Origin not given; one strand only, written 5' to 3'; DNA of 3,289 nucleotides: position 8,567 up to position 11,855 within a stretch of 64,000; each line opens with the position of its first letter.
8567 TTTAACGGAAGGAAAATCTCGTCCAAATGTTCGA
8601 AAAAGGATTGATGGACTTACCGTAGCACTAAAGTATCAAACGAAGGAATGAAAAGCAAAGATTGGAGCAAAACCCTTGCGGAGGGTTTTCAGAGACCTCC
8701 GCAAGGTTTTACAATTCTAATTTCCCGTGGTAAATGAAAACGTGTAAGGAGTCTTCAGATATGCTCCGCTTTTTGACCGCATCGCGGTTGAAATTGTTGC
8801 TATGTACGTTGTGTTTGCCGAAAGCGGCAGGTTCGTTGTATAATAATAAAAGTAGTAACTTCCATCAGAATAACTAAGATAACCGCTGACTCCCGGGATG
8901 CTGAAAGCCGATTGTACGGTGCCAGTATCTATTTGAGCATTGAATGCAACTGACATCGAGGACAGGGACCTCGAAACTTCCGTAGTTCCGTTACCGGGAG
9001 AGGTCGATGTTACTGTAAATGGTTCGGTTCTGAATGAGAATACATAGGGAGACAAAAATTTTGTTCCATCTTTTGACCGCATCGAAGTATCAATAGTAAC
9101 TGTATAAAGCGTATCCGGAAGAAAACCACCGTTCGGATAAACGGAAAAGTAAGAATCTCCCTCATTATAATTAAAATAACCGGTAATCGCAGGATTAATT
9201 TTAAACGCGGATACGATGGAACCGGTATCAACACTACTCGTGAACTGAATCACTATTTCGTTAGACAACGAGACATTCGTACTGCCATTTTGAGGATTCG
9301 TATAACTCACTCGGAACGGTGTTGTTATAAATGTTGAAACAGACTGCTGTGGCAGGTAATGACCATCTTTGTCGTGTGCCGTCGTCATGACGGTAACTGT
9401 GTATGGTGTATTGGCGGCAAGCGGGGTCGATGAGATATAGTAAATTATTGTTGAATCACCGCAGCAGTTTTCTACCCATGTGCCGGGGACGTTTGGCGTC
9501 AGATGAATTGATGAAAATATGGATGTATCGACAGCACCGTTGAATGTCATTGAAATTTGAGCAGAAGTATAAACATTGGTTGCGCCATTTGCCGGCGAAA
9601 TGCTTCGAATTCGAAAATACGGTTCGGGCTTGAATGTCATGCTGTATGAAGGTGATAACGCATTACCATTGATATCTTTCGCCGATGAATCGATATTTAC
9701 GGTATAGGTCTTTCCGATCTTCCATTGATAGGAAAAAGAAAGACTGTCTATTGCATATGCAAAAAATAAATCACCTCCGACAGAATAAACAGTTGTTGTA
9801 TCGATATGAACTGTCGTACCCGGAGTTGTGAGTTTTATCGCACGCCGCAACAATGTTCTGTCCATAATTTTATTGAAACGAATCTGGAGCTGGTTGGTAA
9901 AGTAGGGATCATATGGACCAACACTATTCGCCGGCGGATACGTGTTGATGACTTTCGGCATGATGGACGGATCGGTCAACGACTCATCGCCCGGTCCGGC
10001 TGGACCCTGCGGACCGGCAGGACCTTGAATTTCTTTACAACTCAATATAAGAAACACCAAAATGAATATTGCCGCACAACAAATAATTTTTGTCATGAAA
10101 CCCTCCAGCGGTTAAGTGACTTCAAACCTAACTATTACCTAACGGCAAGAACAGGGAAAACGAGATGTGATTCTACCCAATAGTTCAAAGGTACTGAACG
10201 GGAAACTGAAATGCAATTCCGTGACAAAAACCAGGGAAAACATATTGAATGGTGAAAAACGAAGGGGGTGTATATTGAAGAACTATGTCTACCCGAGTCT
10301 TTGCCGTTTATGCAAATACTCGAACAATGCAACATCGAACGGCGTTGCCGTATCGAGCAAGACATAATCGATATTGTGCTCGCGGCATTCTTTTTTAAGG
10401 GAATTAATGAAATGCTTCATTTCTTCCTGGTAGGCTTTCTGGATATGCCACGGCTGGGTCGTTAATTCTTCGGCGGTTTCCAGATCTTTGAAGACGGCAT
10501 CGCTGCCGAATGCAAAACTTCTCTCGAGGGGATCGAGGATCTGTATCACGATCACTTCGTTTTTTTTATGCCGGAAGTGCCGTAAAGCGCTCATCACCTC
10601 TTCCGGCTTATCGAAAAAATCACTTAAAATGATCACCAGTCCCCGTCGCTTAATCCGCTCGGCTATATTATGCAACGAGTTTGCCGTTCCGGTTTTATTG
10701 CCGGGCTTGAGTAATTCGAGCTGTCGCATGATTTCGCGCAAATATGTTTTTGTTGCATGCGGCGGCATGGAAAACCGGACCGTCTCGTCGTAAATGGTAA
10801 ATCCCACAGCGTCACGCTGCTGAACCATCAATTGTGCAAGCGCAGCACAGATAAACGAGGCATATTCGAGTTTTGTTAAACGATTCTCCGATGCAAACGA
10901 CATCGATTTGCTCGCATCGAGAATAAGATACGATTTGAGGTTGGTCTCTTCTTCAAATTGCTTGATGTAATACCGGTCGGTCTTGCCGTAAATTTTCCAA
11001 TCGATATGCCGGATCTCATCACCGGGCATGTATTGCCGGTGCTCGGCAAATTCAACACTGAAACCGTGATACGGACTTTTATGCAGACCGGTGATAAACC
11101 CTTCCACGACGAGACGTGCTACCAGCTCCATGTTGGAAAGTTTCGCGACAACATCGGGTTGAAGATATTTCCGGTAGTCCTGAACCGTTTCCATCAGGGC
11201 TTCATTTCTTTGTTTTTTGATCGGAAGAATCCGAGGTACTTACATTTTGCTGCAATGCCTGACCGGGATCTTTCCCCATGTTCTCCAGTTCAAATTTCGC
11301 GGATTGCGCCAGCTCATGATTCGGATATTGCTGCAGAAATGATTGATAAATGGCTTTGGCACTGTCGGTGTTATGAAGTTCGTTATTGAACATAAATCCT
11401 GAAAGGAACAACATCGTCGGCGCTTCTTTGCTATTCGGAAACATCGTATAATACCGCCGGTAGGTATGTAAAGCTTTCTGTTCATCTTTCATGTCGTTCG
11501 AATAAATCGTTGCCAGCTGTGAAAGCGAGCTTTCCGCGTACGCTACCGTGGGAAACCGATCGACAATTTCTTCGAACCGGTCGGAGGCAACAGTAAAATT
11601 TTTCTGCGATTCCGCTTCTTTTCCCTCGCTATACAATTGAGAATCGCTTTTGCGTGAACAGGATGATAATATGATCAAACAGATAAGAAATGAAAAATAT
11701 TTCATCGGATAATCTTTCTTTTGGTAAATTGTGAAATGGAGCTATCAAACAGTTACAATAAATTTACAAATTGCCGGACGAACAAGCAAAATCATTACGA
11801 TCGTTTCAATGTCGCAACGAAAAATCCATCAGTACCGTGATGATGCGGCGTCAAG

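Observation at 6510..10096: Tandem paralogous lipoproteins with collagen-like Gly-X-Y triplets fused to Ig-like repeat arrays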

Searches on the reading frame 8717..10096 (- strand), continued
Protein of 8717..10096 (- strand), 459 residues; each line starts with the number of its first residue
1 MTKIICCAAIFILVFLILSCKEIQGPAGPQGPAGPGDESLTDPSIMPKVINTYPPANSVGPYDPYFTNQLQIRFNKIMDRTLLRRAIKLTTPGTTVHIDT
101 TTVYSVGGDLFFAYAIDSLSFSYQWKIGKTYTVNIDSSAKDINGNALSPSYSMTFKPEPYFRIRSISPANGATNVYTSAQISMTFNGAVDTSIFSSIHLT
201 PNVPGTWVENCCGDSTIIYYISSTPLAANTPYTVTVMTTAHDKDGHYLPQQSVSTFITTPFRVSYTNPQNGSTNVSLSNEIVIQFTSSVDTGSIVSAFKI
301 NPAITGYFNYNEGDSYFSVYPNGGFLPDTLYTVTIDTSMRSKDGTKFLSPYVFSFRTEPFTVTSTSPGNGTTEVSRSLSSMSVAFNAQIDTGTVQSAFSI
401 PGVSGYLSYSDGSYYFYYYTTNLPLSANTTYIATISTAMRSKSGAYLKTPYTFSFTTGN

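Call 40: find_encoding_contigs(protein=P0001, flank=10000, max_places=2)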
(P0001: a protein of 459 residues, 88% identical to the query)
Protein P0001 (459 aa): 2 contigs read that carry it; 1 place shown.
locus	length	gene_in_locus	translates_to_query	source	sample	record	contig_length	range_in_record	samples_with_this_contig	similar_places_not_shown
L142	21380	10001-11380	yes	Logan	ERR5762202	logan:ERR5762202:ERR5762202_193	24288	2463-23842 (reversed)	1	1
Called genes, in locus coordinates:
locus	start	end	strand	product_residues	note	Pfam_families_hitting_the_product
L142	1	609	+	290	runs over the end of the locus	-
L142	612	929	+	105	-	PF14213:DUF4325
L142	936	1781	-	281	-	PF03400:DDE_Tnp_IS1 (faint)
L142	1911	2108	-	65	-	PF12728:HTH_17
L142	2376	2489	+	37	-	-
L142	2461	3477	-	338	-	-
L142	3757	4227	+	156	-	-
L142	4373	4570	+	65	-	-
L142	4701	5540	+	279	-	-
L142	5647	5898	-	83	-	-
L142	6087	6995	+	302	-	PF01112:Asparaginase_2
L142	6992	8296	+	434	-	PF17125:Methyltr_RsmF_N (weak), PF22458:RsmF-B_ferredox, PF01728:FtsJ (faint), PF01189:Methyltr_RsmB-F, PF13847:Methyltransf_31 (weak)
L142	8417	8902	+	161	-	PF13512:TPR_18 (weak), PF13525:YfiO, PF13174:TPR_6 (faint)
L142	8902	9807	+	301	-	PF01882:DUF58, PF13519:VWA_2 (weak)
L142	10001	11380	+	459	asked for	PF13205:Big_5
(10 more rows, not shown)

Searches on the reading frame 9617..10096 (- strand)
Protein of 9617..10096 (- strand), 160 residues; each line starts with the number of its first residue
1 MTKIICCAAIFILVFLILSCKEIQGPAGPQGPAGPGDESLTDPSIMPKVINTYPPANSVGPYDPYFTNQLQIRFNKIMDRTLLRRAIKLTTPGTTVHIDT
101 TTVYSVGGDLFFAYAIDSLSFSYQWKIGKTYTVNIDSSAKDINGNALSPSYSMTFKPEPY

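Call 39: search_protein_representatives(alignment_id=A3)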
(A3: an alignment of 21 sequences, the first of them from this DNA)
Query: 21 sequences, 158 profile positions. Proteins with E-value up to 0.001 (for the whole library): 1955; up to 1e-10: 554; up to 1e-30: 161. The best 150 are listed.
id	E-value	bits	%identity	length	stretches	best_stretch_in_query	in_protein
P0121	6.0e-80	283.0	-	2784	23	41-154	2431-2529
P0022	2.0e-71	255.3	-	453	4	1-157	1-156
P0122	5.3e-69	247.4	-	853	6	2-158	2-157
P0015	1.2e-67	243.0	-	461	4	1-158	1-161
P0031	4.5e-67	241.1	-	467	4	6-158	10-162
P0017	6.5e-67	240.6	-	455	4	1-158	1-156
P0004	7.8e-67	240.4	-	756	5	2-157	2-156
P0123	2.0e-66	239.0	-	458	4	1-157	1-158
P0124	1.8e-65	236.0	-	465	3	1-157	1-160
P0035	3.5e-65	235.0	-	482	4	6-158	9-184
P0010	5.6e-65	234.3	-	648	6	1-157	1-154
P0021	1.2e-64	233.3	-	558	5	2-158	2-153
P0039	1.6e-64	232.8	-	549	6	1-157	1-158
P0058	5.9e-63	227.8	-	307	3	3-158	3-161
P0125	3.7e-62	225.2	-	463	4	1-158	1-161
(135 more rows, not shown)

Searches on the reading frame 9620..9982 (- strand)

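Call 26: search_protein_families(library=pfam, proteins=[window:9620-9982:-], max_evalue=0.01)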
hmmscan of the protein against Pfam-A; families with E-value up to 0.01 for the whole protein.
seq(121 aa): 1 family
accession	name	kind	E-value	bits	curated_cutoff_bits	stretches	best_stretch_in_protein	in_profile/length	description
PF13205.12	Big_5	-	1.3e-09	39.2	23.6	1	8-117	4-103/105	Bacterial Ig-like domain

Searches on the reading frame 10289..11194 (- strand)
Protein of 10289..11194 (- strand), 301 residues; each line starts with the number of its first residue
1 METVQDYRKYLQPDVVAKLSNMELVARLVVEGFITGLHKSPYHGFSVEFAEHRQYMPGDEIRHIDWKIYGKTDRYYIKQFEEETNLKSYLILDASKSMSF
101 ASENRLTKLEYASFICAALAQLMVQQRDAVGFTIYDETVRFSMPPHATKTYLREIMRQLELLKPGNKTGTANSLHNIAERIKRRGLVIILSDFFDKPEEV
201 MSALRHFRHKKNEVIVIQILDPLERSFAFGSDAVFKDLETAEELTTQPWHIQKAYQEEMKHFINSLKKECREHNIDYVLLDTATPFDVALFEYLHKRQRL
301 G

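Call 26: search_protein_families(library=pfam, proteins=[window:10289-11194:-], max_evalue=0.01)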
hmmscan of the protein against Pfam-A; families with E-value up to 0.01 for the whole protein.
window:10289-11194:- (301 aa): 4 families
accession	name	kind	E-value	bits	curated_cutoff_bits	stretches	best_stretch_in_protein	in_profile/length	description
PF01882.25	DUF58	-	1.8e-49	168.3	23.4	1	51-260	1-211/216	Protein of unknown function DUF58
PF13519.12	VWA_2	-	5.1e-07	30.7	27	1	90-193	3-106/107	von Willebrand factor type A domain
PF05762.20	VWA_CoxE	-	0.0032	17.4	26.4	1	89-217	60-185/222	VWA domain containing CoxE-like protein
PF02025.20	IL5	-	0.0045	17.7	24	0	211-273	25-87/112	Interleukin 5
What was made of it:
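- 10289..11194 (-): DUF58/vWA-like gene: the conserved upstream neighbour. Pfam DUF58 1.8e-49 (call 26).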

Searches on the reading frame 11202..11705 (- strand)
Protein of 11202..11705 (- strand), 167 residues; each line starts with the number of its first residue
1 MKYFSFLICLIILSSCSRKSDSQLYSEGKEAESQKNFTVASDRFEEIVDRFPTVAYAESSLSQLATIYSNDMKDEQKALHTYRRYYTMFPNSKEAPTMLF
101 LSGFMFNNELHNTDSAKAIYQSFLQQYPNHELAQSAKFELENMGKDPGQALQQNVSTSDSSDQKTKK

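Call 26: search_protein_families(library=pfam, proteins=[window:11202-11705:-], max_evalue=0.01)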
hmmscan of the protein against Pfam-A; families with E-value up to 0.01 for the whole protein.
window:11202-11705:- (167 aa): 6 families
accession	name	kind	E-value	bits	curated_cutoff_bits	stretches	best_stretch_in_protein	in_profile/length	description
PF13525.12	YfiO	-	2.2e-11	44.4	25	1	19-142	3-135/203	Outer membrane lipoprotein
PF13174.12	TPR_6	-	2.1e-10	41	26.3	1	99-130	3-33/33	Tetratricopeptide repeat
PF13512.12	TPR_18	-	9.6e-07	29.5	21.9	1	19-105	8-93/145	Tetratricopeptide repeat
PF23241.1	HAT_PRP39_C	-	3.6e-05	24.3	33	1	73-141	72-137/139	PRP39 C-terminal HAT repeat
PF13428.12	TPR_14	-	0.00011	22.9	23.5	0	110-134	14-38/44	Tetratricopeptide repeat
PF24575.1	TPR_Slam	-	0.00059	20.7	35.2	0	24-74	50-97/104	Surface lipoprotein assembly modifier, N-terminal TPR repeats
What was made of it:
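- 11202..11705 (-): YfiO/BamD-like TPR lipoprotein: conserved neighbour and internal control lacking the Gly-X-Y tether (C-SRKSD...). Pfam YfiO 2.2e-11 (call 26).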
